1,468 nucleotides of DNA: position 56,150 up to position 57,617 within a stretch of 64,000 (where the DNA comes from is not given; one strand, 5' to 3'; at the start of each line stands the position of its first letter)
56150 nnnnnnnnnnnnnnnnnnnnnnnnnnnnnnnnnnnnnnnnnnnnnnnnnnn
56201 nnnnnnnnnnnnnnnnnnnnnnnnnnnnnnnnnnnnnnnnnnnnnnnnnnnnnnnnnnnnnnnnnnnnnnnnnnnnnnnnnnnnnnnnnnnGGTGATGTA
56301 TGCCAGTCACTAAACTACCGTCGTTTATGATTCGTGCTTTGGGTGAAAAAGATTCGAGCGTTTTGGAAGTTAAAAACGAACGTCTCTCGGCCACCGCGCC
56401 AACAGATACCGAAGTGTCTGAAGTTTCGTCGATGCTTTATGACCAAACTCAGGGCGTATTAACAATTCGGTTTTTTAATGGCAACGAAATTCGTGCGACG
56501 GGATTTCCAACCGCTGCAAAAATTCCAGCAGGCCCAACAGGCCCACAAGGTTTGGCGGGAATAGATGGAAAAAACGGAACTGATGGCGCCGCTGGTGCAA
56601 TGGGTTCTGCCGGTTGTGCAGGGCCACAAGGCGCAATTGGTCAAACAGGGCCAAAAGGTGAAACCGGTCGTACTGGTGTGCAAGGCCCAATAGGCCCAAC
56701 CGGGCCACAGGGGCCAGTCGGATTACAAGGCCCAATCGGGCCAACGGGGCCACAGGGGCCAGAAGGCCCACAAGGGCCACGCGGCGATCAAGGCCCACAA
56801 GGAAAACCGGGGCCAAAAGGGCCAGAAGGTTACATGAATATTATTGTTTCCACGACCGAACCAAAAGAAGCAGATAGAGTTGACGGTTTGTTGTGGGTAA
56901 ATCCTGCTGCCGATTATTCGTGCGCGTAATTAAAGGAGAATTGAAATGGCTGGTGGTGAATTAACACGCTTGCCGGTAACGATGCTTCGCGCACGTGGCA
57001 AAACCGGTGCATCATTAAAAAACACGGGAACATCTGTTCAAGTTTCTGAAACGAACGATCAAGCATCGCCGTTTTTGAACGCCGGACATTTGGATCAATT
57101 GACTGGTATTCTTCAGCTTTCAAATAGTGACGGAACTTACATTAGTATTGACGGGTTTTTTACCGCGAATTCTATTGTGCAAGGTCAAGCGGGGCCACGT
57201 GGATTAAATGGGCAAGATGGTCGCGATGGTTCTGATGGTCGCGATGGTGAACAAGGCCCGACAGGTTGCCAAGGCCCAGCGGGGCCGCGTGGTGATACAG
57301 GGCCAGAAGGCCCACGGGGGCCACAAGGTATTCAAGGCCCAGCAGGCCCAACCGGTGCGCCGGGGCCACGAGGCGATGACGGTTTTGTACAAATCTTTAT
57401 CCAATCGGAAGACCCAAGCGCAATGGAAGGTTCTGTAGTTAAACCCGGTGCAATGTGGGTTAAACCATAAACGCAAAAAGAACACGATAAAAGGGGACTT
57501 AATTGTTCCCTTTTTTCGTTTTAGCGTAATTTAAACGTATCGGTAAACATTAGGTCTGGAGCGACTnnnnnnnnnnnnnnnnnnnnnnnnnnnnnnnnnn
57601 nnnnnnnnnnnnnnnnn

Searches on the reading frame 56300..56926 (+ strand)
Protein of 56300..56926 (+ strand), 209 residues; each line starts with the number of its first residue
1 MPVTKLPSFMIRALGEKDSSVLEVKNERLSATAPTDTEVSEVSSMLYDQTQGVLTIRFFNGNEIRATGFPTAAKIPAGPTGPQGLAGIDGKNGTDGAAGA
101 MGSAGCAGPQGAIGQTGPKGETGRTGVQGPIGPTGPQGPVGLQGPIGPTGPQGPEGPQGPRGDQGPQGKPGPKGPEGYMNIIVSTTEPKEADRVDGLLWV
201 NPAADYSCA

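Call 59: search_protein_families(library=pfam, proteins=[window:56300-56926:+], max_evalue=0.01)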
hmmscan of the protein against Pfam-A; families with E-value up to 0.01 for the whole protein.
window:56300-56926:+ (209 aa): 1 family
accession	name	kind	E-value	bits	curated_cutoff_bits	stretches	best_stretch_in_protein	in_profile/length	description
PF01391.23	Collagen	-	1e-16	60.8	27.2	2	77-131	3-57/60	Collagen triple helix repeat (20 copies)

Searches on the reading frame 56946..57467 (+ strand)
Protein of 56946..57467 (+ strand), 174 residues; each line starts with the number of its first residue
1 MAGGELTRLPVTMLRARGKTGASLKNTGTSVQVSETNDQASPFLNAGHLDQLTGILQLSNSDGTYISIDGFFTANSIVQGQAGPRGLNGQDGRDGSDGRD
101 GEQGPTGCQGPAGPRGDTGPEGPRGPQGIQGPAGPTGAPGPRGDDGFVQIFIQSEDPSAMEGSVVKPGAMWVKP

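Call 59: search_protein_families(library=pfam, proteins=[window:56946-57467:+], max_evalue=0.01)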
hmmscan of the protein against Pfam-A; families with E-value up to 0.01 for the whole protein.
window:56946-57467:+ (174 aa): 1 family
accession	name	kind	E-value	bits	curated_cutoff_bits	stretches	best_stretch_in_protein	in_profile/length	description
PF01391.23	Collagen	-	2.5e-10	40.4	27.2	1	83-141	1-59/60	Collagen triple helix repeat (20 copies)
